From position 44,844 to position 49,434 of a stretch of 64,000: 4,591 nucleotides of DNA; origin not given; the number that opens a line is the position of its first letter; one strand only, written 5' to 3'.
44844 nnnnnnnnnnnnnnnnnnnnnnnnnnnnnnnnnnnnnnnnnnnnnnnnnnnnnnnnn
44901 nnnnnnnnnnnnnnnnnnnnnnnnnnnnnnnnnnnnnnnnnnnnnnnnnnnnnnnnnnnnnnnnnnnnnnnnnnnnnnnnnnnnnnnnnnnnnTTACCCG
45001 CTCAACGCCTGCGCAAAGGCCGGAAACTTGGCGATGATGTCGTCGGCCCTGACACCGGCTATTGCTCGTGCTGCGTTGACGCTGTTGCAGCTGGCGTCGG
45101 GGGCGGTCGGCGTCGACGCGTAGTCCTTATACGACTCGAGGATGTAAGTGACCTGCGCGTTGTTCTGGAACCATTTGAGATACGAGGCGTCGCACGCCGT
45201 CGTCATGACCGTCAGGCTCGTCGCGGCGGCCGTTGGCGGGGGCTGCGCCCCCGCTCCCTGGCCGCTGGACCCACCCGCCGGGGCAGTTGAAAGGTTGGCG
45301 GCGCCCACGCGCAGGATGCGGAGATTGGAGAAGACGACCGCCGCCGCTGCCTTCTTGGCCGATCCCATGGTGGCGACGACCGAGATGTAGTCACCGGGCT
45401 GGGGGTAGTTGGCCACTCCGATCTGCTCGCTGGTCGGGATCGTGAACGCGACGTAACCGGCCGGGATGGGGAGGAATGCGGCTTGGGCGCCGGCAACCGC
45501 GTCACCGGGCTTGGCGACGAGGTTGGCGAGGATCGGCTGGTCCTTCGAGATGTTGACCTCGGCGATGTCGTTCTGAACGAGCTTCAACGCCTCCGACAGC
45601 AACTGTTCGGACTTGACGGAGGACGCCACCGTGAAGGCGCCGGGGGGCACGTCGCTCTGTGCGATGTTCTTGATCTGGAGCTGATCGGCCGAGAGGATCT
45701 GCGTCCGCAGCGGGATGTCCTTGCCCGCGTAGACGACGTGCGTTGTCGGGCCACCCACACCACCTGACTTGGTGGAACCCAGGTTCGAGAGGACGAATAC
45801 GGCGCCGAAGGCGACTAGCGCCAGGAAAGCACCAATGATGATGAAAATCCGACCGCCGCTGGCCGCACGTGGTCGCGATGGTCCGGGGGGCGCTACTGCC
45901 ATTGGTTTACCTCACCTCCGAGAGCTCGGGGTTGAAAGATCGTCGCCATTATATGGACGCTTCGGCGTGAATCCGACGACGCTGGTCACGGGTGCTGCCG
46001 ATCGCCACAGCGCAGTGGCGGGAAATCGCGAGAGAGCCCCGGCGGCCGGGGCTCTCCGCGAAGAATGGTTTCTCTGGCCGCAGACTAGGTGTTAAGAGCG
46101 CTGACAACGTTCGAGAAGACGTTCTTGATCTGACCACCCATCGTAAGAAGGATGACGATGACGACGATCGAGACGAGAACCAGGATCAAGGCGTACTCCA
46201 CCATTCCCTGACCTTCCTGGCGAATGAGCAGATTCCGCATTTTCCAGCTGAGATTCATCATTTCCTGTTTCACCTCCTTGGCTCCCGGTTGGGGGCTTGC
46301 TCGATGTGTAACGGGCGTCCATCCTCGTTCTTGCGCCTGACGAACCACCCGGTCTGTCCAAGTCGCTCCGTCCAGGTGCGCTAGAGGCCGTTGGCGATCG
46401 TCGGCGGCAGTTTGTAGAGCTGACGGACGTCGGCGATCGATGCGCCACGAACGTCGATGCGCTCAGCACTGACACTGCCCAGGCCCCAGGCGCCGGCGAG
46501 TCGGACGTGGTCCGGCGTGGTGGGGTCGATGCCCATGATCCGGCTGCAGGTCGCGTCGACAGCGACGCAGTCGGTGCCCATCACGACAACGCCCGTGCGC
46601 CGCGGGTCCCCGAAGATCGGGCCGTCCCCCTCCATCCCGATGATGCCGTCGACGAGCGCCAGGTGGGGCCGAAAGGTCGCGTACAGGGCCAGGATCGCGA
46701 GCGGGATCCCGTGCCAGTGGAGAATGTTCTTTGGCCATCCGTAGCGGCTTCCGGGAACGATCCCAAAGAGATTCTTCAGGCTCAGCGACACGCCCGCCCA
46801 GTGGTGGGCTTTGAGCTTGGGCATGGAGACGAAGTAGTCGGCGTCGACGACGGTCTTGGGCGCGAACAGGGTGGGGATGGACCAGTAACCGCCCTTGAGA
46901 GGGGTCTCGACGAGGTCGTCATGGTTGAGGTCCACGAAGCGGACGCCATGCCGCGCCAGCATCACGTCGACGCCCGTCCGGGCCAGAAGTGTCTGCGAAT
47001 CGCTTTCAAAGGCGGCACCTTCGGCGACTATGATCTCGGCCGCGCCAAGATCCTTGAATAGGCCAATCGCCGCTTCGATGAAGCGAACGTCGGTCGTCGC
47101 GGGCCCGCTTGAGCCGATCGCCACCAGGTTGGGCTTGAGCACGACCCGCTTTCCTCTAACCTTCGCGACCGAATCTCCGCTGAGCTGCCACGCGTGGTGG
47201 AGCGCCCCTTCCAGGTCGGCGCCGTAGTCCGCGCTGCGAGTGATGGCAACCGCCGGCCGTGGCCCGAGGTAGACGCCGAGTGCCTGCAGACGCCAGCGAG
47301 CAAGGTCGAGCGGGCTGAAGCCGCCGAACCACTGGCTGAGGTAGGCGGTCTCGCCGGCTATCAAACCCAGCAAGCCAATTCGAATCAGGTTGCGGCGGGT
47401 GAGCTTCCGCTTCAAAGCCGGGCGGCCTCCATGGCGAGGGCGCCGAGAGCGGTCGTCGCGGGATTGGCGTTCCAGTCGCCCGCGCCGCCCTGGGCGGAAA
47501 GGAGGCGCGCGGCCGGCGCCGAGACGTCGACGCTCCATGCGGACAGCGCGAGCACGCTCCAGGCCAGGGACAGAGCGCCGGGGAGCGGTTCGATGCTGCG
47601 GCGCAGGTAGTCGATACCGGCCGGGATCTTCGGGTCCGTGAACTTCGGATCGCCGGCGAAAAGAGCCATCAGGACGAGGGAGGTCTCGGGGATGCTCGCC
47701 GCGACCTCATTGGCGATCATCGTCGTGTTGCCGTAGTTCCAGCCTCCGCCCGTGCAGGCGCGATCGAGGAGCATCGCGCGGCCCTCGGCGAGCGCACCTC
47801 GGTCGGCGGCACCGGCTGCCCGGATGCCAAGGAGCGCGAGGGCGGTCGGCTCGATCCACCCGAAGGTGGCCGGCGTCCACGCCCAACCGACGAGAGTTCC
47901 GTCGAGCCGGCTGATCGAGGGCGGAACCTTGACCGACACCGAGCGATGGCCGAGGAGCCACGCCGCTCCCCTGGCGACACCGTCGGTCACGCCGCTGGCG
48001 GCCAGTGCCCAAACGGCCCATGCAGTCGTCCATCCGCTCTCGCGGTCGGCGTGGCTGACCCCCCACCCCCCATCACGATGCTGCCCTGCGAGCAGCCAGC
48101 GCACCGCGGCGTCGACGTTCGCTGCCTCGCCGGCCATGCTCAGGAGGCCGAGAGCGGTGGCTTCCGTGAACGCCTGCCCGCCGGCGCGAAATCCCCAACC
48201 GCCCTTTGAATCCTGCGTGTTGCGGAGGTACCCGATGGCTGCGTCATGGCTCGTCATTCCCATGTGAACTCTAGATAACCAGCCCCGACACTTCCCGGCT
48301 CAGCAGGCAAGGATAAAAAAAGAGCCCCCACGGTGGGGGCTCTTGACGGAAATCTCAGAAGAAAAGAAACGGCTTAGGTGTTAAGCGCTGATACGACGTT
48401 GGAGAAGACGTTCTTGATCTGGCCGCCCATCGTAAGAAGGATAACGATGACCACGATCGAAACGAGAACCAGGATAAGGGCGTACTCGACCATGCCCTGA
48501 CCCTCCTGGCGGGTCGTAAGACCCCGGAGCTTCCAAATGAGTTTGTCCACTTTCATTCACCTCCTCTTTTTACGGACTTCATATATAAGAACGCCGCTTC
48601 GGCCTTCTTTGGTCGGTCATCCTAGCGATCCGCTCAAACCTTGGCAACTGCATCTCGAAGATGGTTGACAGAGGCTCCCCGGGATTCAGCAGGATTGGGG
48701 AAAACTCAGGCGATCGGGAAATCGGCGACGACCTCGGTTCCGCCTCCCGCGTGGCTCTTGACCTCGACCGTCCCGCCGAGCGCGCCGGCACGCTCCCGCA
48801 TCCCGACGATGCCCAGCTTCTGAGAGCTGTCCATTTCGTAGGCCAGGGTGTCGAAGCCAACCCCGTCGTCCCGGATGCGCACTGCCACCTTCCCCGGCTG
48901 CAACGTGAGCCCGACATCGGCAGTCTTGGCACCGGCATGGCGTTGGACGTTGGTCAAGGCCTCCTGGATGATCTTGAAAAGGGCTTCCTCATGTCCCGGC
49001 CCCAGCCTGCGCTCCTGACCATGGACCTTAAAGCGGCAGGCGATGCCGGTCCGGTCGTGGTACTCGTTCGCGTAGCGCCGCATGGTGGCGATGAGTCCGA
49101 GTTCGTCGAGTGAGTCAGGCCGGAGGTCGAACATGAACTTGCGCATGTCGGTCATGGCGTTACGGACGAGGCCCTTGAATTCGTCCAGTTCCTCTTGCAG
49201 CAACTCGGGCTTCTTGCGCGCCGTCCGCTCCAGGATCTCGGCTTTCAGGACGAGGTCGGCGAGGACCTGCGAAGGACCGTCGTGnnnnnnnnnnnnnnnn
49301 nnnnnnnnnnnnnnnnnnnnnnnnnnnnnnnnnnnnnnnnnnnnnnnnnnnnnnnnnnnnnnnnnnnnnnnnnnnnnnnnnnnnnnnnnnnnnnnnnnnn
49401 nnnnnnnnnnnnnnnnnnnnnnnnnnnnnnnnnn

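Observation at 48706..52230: Soluble HisKA_3 histidine kinase carrying about 800 residues of Ala-rich tandem repeats, located next to a pilin gene with no adjacent regulator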

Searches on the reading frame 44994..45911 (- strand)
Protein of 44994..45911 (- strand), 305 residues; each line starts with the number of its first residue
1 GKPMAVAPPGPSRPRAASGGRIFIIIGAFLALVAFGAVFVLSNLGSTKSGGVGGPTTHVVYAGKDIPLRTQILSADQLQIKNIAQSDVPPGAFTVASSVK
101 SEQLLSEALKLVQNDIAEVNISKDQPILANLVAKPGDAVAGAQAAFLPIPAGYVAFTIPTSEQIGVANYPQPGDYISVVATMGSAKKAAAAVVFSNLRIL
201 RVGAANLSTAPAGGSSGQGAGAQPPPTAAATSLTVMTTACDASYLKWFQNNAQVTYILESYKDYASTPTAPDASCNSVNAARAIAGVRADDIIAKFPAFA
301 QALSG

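Call 8: search_protein_families(library=pfam, proteins=[window:44994-45911:-], max_evalue=0.01)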
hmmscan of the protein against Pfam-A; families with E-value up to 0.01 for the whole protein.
window:44994-45911:- (305 aa): 2 families
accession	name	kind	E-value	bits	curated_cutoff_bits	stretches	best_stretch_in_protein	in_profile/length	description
PF16976.10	RcpC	-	4.6e-11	43.1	28.8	1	149-258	7-113/114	Flp pilus assembly protein RcpC/CpaB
PF08666.17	SAF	-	0.00032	21.6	21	1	59-132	3-62/63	SAF domain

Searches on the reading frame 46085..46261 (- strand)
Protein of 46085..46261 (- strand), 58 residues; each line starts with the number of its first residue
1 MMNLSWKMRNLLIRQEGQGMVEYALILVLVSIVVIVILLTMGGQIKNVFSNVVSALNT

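Call 93: search_protein_families(library=pfam, proteins=[window:46085-46261:-], max_evalue=0.001)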
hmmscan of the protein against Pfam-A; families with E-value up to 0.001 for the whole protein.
window:46085-46261:- (58 aa): 1 family
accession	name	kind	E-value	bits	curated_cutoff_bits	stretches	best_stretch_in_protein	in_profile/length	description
PF04964.19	Flp_Fap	-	5.3e-11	42.6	32.2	1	15-56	5-46/46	Flp/Fap pilin component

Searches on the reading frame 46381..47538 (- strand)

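Call 8: search_protein_families(library=pfam, proteins=[window:46381-47538:-], max_evalue=0.01)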
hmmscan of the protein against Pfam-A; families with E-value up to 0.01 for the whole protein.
window:46381-47538:- (385 aa): 1 family
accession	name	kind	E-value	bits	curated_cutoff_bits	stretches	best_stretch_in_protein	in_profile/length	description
PF04015.17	DUF362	-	7e-47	160.5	24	1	132-332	1-199/200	Domain of unknown function (DUF362)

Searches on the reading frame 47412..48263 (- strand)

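Call 8: search_protein_families(library=pfam, proteins=[window:47412-48263:-], max_evalue=0.01)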
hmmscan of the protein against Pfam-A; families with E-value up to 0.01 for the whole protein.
window:47412-48263:- (283 aa): 2 families
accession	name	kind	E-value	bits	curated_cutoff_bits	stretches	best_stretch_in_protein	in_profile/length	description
PF13243.12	SQHop_cyclase_C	-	2.2e-07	30.6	26.1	1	7-107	162-278/319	Squalene-hopene cyclase C-terminal domain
PF13249.12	SQHop_cyclase_N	-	9.4e-05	22.2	26.2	1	8-93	3-90/291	Squalene-hopene cyclase N-terminal domain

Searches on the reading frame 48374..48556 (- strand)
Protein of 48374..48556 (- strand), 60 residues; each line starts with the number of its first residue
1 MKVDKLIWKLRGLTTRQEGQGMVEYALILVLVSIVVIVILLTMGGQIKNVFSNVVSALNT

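Call 8: search_protein_families(library=pfam, proteins=[window:48374-48556:-], max_evalue=0.01)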
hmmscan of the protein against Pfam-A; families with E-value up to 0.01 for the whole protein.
window:48374-48556:- (60 aa): 1 family
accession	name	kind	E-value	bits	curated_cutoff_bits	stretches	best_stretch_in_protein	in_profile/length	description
PF04964.19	Flp_Fap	-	6.7e-11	42.2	32.2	1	17-58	5-46/46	Flp/Fap pilin component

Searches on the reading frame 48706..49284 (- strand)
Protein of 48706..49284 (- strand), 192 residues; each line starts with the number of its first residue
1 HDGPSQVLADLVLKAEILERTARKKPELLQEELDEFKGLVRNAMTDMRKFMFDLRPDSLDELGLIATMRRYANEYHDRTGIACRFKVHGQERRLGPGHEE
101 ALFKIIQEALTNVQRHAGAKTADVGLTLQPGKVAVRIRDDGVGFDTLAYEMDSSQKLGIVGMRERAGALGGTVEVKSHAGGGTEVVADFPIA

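Call 72: find_related_loci(query=A4, collection=metagenome_contigs, flank=6000)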
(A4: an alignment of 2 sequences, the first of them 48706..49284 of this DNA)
Query A4 (192 aa) in metagenome_contigs; peptide patterns used: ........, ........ (x = any residue, [..] = any of these).
460 stretches matched a pattern; 7 encode a relative of the query (tblastn E <= 1e-3); 7 distinct loci.
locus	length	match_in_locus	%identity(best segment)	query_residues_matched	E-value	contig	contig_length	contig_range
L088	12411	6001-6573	65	1-190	1e-83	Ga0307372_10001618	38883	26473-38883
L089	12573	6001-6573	65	1-190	1e-83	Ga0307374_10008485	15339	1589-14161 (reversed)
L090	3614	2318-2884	65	1-189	8e-82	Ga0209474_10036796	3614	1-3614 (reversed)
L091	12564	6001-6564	61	1-189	1e-76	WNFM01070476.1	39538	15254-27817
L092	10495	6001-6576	53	1-192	3e-66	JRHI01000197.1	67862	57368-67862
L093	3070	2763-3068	69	1-102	2e-46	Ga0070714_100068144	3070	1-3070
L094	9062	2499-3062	36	1-191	4e-34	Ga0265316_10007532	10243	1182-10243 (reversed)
